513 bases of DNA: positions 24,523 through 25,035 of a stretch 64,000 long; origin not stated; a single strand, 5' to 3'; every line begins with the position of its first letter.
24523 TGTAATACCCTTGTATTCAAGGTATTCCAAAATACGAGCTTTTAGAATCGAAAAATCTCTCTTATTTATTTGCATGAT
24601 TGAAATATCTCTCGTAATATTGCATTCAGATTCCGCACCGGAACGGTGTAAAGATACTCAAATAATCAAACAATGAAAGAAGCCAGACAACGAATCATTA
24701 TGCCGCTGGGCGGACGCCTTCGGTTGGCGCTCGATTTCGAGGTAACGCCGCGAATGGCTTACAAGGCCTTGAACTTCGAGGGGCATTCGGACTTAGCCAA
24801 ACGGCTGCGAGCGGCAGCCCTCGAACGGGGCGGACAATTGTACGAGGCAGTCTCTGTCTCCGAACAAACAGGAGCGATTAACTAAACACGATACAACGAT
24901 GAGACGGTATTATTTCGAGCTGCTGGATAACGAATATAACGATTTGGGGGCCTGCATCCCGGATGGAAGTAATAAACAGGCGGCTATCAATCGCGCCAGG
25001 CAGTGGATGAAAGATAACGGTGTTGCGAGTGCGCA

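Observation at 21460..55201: Mu-like prophage inserted inside cas3, separating HD motifs I-IV from motif V and the helicase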

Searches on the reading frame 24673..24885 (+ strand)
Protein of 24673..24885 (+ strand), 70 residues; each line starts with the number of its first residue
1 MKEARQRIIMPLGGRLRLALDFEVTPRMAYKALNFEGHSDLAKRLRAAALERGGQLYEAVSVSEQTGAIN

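Call 50: search_protein_families(library=phrogs, proteins=[window:24673-24885:+], max_evalue=0.001)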
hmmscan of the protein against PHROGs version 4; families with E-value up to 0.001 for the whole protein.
window:24673-24885:+ (70 aa): 1 family
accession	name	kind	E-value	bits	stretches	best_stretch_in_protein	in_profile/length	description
phrog_16858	-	unknown function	6.1e-11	43.1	1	15-60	13-58/124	-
